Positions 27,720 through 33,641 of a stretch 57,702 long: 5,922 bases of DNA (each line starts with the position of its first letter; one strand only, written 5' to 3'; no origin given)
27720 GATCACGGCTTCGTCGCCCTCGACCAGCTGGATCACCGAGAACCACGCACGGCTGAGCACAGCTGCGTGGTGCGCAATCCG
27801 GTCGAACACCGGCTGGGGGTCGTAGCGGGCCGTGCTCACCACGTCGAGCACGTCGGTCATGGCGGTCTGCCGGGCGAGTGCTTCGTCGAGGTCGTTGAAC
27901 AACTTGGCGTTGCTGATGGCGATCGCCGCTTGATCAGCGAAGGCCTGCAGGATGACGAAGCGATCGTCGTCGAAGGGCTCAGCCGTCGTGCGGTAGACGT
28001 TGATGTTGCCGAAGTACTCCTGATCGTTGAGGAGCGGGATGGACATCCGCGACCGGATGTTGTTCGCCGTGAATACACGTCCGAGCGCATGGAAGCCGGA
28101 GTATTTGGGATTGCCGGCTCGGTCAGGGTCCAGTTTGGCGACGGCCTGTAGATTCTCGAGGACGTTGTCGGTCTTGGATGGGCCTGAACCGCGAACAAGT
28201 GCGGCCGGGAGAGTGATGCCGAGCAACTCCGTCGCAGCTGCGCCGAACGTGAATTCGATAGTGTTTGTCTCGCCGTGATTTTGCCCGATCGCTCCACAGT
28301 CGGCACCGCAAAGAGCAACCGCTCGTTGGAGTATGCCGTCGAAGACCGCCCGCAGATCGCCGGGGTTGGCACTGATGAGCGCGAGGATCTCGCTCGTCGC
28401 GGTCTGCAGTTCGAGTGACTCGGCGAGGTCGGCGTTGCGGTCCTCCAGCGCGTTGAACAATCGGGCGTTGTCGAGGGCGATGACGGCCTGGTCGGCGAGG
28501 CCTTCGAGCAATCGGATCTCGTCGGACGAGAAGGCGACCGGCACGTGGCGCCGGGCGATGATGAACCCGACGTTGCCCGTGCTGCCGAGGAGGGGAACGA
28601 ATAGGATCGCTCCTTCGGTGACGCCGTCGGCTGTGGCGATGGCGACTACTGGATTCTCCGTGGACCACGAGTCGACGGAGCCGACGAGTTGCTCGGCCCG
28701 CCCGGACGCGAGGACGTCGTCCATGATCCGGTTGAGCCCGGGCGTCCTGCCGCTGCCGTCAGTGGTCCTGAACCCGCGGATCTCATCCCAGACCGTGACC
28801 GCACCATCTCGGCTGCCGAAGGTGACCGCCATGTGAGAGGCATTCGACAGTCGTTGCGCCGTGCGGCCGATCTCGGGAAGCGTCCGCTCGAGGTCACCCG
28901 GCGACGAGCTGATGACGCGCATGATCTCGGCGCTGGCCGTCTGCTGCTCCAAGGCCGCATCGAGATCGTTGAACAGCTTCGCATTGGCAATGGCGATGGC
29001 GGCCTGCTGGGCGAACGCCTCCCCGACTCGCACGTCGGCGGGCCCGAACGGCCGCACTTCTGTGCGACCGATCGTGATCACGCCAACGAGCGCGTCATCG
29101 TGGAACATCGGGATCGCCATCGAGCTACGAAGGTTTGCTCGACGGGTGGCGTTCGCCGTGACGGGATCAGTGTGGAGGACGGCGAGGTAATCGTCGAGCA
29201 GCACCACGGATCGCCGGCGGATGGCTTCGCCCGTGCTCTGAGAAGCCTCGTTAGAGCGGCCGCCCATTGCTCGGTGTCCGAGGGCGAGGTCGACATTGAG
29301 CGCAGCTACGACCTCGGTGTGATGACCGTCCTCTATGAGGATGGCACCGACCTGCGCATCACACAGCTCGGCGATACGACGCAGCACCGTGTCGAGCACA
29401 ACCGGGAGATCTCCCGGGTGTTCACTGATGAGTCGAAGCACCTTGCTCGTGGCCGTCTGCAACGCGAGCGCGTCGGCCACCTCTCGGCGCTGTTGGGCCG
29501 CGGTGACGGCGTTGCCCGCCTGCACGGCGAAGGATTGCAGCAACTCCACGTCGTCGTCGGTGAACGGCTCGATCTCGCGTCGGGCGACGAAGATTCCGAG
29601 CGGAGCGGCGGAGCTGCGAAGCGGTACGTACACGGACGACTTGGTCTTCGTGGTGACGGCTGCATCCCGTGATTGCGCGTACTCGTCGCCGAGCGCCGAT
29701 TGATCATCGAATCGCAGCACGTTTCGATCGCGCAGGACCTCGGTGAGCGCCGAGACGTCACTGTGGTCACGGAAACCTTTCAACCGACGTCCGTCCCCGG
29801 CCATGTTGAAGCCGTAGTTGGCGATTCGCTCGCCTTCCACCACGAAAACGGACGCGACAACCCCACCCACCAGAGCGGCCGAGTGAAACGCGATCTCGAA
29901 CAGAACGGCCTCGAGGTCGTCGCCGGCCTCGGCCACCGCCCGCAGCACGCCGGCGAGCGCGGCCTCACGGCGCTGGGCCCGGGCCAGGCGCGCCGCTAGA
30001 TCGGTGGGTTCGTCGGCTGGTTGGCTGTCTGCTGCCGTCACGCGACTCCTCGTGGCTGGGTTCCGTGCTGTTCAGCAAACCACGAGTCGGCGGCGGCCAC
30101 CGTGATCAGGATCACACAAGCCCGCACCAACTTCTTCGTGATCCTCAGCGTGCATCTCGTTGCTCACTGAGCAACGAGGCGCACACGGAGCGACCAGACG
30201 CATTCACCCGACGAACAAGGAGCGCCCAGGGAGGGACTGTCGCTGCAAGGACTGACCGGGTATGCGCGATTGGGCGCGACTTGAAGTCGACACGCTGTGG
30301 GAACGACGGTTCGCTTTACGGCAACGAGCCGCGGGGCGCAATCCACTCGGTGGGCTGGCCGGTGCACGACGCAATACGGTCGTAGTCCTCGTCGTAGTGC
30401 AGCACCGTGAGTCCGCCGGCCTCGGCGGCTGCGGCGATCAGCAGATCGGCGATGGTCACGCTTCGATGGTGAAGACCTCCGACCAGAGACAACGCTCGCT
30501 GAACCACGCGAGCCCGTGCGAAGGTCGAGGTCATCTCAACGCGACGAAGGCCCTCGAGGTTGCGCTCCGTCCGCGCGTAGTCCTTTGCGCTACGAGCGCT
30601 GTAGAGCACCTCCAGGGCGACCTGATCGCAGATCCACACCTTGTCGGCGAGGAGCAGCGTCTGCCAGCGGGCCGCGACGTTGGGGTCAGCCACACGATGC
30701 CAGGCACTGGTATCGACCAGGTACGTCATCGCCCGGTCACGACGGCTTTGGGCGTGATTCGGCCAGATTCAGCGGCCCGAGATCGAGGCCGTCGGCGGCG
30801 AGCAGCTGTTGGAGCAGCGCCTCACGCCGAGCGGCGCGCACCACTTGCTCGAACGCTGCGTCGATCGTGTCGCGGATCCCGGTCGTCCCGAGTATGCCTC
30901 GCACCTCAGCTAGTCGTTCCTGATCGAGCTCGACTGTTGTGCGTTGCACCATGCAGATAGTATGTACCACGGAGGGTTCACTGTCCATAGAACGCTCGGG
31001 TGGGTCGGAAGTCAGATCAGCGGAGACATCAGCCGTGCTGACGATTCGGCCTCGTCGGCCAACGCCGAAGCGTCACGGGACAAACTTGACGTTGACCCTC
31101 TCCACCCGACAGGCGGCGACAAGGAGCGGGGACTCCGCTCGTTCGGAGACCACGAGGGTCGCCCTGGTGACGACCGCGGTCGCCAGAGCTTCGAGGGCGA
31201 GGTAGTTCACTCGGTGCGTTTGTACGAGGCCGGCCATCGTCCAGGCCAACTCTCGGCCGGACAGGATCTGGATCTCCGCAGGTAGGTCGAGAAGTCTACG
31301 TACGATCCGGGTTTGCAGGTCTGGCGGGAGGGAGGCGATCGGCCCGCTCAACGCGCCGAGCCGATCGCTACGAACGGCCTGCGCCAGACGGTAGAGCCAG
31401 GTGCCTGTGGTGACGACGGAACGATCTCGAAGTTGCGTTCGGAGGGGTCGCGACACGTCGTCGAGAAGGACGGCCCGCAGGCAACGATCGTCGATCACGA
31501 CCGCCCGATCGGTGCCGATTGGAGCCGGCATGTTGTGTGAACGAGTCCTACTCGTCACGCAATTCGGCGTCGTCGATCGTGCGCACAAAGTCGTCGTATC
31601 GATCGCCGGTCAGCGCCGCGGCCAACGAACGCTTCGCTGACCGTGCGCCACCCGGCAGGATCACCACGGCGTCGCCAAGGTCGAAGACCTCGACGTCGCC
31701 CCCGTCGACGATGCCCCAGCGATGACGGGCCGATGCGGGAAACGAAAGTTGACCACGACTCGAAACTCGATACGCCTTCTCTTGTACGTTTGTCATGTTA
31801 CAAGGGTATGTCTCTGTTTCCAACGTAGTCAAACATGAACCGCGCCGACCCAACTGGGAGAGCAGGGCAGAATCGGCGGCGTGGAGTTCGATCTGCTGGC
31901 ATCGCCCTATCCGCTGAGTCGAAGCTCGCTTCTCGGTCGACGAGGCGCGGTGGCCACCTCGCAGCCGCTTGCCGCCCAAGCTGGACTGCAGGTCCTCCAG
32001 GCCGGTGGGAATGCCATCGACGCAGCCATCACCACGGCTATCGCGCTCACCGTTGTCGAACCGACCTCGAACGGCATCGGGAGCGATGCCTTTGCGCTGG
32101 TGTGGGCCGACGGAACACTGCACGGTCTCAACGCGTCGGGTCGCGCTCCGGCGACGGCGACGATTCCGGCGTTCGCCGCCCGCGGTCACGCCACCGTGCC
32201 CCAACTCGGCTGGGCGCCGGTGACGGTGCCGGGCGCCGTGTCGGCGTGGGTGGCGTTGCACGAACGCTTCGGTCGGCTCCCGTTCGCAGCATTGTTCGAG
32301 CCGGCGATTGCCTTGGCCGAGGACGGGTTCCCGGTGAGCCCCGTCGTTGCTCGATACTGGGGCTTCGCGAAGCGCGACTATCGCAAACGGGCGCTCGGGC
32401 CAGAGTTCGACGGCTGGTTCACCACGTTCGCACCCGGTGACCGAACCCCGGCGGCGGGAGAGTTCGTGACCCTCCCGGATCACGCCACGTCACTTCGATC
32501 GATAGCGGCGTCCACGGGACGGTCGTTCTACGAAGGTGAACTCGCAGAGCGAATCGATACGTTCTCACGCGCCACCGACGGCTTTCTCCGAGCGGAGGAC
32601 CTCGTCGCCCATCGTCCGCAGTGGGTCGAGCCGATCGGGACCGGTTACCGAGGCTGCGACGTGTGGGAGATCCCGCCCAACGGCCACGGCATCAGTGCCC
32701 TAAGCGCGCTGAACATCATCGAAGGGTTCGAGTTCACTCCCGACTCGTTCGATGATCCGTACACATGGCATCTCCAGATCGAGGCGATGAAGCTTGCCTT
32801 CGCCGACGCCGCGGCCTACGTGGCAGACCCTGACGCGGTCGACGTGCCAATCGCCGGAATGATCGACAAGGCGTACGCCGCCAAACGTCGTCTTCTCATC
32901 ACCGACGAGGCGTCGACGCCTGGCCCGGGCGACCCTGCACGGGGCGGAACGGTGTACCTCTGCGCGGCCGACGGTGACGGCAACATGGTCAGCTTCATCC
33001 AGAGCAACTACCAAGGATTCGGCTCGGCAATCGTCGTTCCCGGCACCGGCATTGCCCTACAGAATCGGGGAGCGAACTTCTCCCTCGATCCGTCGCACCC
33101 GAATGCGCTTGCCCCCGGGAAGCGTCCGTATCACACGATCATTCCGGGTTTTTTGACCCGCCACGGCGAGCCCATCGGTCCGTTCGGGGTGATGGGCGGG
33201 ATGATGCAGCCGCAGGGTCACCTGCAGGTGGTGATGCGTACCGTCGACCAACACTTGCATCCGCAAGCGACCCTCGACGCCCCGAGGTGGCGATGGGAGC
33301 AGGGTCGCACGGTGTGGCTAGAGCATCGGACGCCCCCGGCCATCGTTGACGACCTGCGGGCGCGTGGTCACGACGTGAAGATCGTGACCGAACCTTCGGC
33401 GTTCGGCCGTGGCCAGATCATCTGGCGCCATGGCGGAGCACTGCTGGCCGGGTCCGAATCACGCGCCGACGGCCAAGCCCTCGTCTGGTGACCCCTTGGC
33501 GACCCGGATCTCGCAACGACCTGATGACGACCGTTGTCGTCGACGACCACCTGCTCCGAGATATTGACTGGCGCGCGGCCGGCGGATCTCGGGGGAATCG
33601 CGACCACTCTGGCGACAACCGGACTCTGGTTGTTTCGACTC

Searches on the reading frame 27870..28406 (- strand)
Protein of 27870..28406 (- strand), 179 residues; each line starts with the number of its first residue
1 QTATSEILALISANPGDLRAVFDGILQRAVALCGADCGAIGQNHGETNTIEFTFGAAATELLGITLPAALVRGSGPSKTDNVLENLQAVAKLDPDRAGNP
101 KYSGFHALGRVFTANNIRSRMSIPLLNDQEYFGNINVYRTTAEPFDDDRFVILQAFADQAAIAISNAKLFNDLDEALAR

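Call 58: search_solved_structures(query=window:27870-28406:-, max_evalue=0.01)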
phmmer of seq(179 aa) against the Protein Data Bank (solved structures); distinct sequences matched with E-value up to 0.01: 8.
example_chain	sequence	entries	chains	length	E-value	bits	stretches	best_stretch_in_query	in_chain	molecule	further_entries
2vzw_A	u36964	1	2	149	3.1e-07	33.4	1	17-172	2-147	PROBABLE HISTIDINE KINASE RESPONSE REGULATOR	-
2y8h_A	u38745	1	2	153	6.2e-07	32.4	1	16-171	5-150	TWO COMPONENT SENSOR HISTIDINE KINASE DEVS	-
2y79_A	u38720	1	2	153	3.9e-06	29.8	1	17-171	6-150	REDOX SENSOR HISTIDINE KINASE RESPONSE REGULATOR DEVS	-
4ynr_A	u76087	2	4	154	6e-06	29.2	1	17-171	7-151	Redox sensor histidine kinase response regulator DevS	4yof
2w3d_A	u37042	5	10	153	6.4e-06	29.1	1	17-171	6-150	TWO COMPONENT SENSOR HISTIDINE KINASE DEVS (GAF FAMILY PROTEIN)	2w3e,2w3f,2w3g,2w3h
2k2n_A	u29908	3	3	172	0.00038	23.4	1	116-169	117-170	Sensor protein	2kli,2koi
2lb5_A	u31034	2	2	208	0.0005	23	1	116-169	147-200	Sensor histidine kinase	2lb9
8w26_A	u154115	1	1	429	0.00094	22.1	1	116-171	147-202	histidine kinase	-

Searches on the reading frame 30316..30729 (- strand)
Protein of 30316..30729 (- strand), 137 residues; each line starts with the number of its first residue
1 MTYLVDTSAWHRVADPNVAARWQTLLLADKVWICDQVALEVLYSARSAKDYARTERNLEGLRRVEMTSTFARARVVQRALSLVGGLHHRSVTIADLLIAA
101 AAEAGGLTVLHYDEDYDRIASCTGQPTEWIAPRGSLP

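Call 80: search_protein_families(library=pfam, proteins=[window:30316-30729:-], max_evalue=0.001)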
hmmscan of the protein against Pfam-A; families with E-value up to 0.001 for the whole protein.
window:30316-30729:- (137 aa): 1 family
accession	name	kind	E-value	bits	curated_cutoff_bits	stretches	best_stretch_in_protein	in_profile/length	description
PF01850.27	PIN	-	2.8e-14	54.2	23.6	1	3-120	1-118/120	PIN domain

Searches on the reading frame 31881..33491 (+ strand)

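Call 20: search_protein_families(library=pfam, proteins=[window:31881-33491:+], max_evalue=0.001)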
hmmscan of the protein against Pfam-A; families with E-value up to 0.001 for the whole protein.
window:31881-33491:+ (536 aa): 1 family
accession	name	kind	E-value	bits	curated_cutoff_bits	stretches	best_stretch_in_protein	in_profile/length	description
PF01019.26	G_glu_transpept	-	2.8e-155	518.4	27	1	37-531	2-512/512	Gamma-glutamyltranspeptidase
